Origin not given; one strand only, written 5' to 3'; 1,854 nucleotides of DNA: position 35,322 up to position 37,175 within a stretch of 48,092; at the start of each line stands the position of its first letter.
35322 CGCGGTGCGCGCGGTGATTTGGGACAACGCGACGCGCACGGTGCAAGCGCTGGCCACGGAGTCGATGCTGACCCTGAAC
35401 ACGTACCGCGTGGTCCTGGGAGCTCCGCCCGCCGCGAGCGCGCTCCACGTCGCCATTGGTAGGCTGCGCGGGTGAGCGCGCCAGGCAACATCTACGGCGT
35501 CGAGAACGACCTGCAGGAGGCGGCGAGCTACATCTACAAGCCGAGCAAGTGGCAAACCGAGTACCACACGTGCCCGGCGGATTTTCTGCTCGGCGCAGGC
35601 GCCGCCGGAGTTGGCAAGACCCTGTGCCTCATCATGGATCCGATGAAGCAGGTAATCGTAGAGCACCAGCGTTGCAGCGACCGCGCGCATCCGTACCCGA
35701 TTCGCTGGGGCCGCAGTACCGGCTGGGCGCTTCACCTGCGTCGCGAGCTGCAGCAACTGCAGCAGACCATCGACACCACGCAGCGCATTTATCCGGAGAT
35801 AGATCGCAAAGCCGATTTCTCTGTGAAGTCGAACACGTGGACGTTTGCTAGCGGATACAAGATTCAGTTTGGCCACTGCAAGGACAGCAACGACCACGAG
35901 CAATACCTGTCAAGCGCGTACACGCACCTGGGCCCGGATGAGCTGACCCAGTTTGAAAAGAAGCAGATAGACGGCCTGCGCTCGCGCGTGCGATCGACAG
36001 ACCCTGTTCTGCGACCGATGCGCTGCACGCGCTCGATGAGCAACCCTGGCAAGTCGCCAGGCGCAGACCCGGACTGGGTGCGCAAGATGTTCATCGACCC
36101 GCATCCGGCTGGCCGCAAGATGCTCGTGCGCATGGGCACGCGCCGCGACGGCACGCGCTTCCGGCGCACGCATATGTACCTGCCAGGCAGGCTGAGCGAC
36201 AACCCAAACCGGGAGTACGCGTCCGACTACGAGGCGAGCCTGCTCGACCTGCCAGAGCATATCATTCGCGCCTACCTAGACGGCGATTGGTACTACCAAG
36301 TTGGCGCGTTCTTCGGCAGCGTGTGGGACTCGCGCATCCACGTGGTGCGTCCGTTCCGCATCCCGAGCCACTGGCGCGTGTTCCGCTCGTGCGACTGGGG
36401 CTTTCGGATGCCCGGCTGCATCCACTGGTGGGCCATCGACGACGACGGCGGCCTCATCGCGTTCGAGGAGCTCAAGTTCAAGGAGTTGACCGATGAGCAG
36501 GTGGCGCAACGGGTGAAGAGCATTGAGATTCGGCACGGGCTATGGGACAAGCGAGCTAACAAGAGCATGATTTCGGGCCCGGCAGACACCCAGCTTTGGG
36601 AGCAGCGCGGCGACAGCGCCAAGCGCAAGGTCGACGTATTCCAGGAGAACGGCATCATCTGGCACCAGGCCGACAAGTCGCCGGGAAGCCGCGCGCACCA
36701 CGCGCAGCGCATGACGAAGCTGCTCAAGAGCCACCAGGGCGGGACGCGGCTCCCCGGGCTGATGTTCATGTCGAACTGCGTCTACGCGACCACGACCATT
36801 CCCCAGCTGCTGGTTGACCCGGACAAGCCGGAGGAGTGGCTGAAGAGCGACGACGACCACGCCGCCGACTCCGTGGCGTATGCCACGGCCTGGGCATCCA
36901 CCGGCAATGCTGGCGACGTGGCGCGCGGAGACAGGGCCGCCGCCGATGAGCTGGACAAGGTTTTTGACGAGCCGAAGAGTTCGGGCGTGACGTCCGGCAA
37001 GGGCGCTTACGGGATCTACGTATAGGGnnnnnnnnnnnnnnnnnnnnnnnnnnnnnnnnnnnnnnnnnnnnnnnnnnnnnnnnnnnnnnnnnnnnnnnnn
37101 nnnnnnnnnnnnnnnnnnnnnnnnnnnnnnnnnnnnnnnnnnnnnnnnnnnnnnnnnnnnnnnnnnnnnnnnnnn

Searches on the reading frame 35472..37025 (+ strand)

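Call 27: search_protein_families(library=phrogs, proteins=[window:35472-37025:+], max_evalue=0.00001)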
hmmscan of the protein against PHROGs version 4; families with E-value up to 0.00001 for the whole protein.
window:35472-37025:+ (517 aa): 3 families
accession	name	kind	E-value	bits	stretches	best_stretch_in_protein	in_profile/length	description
phrog_979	-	head and packaging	6e-29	102.2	1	87-286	199-417/642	terminase large subunit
phrog_2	-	head and packaging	3e-23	83.5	1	21-479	263-596/807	terminase large subunit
phrog_5653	-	head and packaging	8.3e-09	36.4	1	271-403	1-115/199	terminase large subunit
